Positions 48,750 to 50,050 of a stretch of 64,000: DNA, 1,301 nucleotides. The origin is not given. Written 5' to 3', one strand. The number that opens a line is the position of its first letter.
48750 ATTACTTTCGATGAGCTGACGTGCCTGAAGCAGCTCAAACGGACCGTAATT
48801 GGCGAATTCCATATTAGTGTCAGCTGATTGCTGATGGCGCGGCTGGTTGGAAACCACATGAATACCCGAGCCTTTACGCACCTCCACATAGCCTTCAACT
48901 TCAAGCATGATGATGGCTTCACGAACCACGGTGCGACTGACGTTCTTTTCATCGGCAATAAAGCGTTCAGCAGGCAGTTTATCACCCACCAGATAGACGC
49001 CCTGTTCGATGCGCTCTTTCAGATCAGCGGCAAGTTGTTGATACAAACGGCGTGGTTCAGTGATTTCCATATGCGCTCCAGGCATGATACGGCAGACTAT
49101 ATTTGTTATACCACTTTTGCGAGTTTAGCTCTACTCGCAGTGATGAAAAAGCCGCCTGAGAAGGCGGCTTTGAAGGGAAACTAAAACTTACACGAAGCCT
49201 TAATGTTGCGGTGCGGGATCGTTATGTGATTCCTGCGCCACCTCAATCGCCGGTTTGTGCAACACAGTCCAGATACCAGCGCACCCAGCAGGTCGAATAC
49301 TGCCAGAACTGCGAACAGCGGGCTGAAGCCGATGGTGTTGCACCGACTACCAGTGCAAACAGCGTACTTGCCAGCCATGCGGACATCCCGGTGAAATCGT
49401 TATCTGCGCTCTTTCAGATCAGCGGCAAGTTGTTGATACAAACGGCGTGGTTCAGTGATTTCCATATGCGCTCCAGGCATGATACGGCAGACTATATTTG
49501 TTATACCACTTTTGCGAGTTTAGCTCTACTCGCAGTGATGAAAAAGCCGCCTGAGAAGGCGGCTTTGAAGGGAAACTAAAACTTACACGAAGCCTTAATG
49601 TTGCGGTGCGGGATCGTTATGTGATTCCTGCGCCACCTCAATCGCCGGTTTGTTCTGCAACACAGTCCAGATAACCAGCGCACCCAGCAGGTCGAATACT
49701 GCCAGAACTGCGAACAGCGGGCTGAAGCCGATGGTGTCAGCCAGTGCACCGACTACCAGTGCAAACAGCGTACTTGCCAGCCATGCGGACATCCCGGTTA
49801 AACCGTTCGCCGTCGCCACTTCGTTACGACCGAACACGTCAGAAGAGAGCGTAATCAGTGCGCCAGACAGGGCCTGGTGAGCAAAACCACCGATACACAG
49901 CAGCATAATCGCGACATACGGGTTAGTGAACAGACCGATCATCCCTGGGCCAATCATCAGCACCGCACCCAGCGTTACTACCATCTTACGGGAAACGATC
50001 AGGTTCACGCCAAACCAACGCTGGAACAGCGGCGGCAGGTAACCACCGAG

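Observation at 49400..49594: Second exuR promoter copy driving a 21-codon truncated exuR ORF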

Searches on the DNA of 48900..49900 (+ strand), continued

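Call 30: search_dna_similar(query=window:49405-49653:+, collection=ecoli_genomes, mode=near, max_rows=10)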
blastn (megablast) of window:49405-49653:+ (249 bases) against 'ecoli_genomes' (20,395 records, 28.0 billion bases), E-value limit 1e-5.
Records with a match: 5422; places in all: 7338; records where one place covers at least 80% of the query: 3502.
Genomes with a match: 5422 of 5426; with a place that covers at least 80% of the query: 3502. Places per genome that has any: lowest 1, median 1, highest 4. On chromosomes: 7337 places; on plasmids: 1.
Best place of each record, by identity: >=99% 1219; 95-99% 4066; 90-95% 16; 80-90% 121.
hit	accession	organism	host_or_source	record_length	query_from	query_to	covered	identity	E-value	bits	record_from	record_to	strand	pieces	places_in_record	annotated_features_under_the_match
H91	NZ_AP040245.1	Escherichia coli strain NR1442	Homo sapiens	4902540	1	249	100%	100.0%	2e-123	528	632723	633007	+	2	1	exuR: transcriptional regulator ExuR | exuT: hexuronate transporter ExuT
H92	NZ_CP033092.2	Escherichia coli DSM 30083 = JCM 1649 = ATCC 11775 strain ...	-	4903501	1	249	100%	100.0%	1e-126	460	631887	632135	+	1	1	exuR: transcriptional regulator ExuR | exuT: hexuronate transporter ExuT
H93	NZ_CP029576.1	Escherichia coli strain DA33135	Homo sapiens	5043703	1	249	100%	100.0%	1e-126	460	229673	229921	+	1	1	exuR: transcriptional regulator ExuR | exuT: hexuronate transporter ExuT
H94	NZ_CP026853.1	Escherichia coli strain MS7163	Homo sapiens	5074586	1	249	100%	100.0%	1e-126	460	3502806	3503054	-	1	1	exuR: transcriptional regulator ExuR | exuT: hexuronate transporter ExuT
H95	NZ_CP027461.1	Escherichia coli strain 95-3322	missing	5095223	1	249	100%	100.0%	1e-126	460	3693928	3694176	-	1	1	exuR: transcriptional regulator ExuR | exuT: hexuronate transporter ExuT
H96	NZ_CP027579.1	Escherichia coli strain 2013C-4282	Homo sapiens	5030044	1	249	100%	100.0%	1e-126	460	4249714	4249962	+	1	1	exuR: transcriptional regulator ExuR | exuT: hexuronate transporter ExuT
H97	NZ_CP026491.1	Escherichia coli strain HS13-1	Homo sapiens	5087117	1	249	100%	100.0%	1e-126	460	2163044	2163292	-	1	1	exuR: transcriptional regulator ExuR | exuT: hexuronate transporter ExuT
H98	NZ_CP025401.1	Escherichia coli strain MS8345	Homo sapiens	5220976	1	249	100%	100.0%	1e-126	460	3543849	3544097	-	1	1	exuR: transcriptional regulator ExuR | exuT: hexuronate transporter ExuT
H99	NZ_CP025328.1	Escherichia coli strain ExPEC XM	Duck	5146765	1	249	100%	100.0%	1e-126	460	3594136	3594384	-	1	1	exuR: transcriptional regulator ExuR | exuT: hexuronate transporter ExuT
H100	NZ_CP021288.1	Escherichia coli strain PA45B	Homo sapiens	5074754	1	249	100%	100.0%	1e-126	460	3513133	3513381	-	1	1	exuR: transcriptional regulator ExuR | exuT: hexuronate transporter ExuT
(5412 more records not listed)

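Call 31: search_dna_similar(query=window:49405-49653:+, collection=ecoli_genomes, mode=near, max_rows=30, rows=spread)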
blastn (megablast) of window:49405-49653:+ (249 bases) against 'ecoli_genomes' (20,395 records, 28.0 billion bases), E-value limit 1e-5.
Records with a match: 5422; places in all: 7338; records where one place covers at least 80% of the query: 3502.
Genomes with a match: 5422 of 5426; with a place that covers at least 80% of the query: 3502. Places per genome that has any: lowest 1, median 1, highest 4. On chromosomes: 7337 places; on plasmids: 1.
Best place of each record, by identity: >=99% 1219; 95-99% 4066; 90-95% 16; 80-90% 121.
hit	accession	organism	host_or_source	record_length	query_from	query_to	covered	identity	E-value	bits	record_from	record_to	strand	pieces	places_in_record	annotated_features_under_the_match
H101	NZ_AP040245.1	Escherichia coli strain NR1442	Homo sapiens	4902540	1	249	100%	100.0%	2e-123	528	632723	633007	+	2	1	exuR: transcriptional regulator ExuR | exuT: hexuronate transporter ExuT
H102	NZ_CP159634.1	Escherichia coli strain Z135-3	hospital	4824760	1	249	100%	100.0%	1e-126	460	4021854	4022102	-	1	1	exuR: transcriptional regulator ExuR | exuT: hexuronate transporter ExuT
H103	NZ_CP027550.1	Escherichia coli strain 2015C-4136CT1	Homo sapiens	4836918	1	249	100%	99.6%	5e-125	455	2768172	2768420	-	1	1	exuR: transcriptional regulator ExuR | exuT: hexuronate transporter ExuT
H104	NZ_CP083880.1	Escherichia coli strain NDM3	Homo sapiens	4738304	1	249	100%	99.6%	5e-125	455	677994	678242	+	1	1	exuR: transcriptional regulator ExuR | exuT: hexuronate transporter ExuT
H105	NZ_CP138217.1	Escherichia coli strain 20Y000092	Homo sapiens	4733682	1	249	100%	99.6%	5e-125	455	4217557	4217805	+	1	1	exuR: transcriptional regulator ExuR | exuT: hexuronate transporter ExuT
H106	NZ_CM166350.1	Escherichia coli strain CH4793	Homo sapiens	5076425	1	249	100%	99.6%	5e-125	455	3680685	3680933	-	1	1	exuR: transcriptional regulator ExuR | exuT: hexuronate transporter ExuT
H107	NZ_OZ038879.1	Escherichia coli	-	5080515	1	249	100%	99.6%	5e-125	455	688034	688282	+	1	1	exuR: transcriptional regulator ExuR | exuT: hexuronate transporter ExuT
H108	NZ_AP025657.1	Escherichia coli strain TUM13867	Homo sapiens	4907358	1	249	100%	98.8%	1e-121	444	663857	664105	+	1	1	exuR: transcriptional regulator ExuR | exuT: hexuronate transporter ExuT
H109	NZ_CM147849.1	Escherichia coli strain 33F4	Calf of Bos taurus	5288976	1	249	100%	98.8%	1e-121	444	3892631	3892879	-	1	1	exuR: transcriptional regulator ExuR | exuT: hexuronate transporter ExuT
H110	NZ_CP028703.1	Escherichia coli strain ME8067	Laboratory strain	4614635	1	249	100%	98.4%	5e-120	438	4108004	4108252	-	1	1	exuR: transcriptional regulator ExuR | exuT: hexuronate transporter ExuT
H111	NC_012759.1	Escherichia coli BW2952 strain K-12 substr. BW2952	-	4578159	1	249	100%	98.4%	5e-120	438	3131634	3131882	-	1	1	exuR: transcriptional regulator ExuR | exuT: hexuronate transporter ExuT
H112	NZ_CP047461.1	Escherichia coli strain ZF34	a feces sample of swine origin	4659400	1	249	100%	98.4%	5e-120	438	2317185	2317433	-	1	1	exuR: transcriptional regulator ExuR | exuT: hexuronate transporter ExuT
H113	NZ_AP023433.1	Escherichia coli strain M719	Homo sapiens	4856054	1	249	100%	98.4%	5e-120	438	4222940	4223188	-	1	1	exuR: transcriptional regulator ExuR | exuT: hexuronate transporter ExuT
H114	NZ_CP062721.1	Escherichia coli O157:H7 strain Z1815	Bovine Faeces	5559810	1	249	100%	98.4%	5e-120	438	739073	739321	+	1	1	exuR: transcriptional regulator ExuR | exuT: hexuronate transporter ExuT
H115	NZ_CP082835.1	Escherichia coli strain 1613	Homo sapiens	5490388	1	249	100%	98.4%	5e-120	438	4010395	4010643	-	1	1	exuR: transcriptional regulator ExuR | exuT: hexuronate transporter ExuT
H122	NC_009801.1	Escherichia coli O139:H28 str. E24377A strain E24377A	-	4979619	1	73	29%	95.9%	7e-24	119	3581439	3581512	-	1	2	exuR: transcriptional regulator ExuR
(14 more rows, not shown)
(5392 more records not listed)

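Call 32: get_annotated_region(hit=H91, flank=600)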
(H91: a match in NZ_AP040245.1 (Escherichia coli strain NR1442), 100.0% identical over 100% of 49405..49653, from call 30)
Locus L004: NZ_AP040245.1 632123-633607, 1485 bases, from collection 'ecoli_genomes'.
description: Escherichia coli strain NR1442 chromosome, complete genome
organism: Escherichia coli strain NR1442 (NCBI taxid 562)
replicon: chromosome; assembly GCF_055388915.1
host: Homo sapiens; source: -; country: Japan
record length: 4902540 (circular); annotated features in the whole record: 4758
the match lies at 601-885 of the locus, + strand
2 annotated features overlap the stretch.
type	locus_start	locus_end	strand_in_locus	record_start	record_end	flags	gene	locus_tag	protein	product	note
CDS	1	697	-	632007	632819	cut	exuR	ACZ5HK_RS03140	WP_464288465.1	transcriptional regulator ExuR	-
CDS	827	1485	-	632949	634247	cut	exuT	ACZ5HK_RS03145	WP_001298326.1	hexuronate transporter ExuT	-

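Call 34: get_annotated_region(hit=H122, flank=2500)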
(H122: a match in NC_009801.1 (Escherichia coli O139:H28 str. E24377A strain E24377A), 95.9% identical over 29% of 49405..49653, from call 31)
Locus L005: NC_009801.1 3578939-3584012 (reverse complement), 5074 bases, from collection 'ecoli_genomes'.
description: Escherichia coli O139:H28 str. E24377A, complete sequence
organism: Escherichia coli O139:H28 str. E24377A strain E24377A (NCBI taxid 331111)
replicon: chromosome; assembly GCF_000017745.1
host: -; source: -; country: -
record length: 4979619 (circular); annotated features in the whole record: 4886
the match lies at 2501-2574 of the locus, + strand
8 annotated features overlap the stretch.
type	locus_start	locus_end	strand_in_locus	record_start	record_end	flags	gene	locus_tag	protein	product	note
CDS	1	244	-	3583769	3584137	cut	yqjC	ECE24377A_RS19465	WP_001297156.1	DUF1090 family protein YqjC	-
CDS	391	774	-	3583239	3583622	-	mzrA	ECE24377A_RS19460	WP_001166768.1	EnvZ/OmpR regulon moderator MzrA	-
CDS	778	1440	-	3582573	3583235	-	yqjA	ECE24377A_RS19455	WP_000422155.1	DedA family general envelope maintenance protein YqjA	-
CDS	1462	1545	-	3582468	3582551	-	yqiM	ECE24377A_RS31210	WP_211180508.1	protein YqiM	-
CDS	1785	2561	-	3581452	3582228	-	exuR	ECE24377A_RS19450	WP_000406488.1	transcriptional regulator ExuR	-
CDS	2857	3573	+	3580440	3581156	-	-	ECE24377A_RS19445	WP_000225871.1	fimbria/pilus periplasmic chaperone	-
CDS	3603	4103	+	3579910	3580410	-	-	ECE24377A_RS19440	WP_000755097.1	CS1 type fimbrial major subunit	-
CDS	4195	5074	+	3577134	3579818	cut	-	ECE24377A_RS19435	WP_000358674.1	TcfC E-set like domain-containing protein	-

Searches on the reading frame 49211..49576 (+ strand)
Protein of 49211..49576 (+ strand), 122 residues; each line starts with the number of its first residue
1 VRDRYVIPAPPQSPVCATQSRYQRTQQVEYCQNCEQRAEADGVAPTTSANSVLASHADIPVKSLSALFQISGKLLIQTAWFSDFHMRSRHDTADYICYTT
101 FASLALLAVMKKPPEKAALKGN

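Call 17: list_cluster_members(proteins=[window:49211-49576:+, window:49184-49378:-, window:49203-49343:-, window:49246-49386:-, window:49257-49391:+, window:49403-49480:-])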
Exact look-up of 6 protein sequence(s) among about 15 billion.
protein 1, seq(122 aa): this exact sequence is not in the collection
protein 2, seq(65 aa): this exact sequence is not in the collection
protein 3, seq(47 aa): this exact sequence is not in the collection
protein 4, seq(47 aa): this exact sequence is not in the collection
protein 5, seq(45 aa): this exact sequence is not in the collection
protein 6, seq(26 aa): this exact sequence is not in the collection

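Call 49: find_homologous_proteins(query=window:49211-49576:+, max_evalue=0.001)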
Query seq(122 aa) (122 aa): 4 proteins with E <= 0.001 among 14 candidates.
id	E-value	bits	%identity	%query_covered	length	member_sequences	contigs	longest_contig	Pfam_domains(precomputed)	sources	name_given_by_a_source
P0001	2.3e-28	117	69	76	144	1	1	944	-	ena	-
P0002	4.3e-28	116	95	48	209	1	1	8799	PF01074.29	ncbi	-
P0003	2.7e-10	59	79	33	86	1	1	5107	-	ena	-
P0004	8.0e-9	54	72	33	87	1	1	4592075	-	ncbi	-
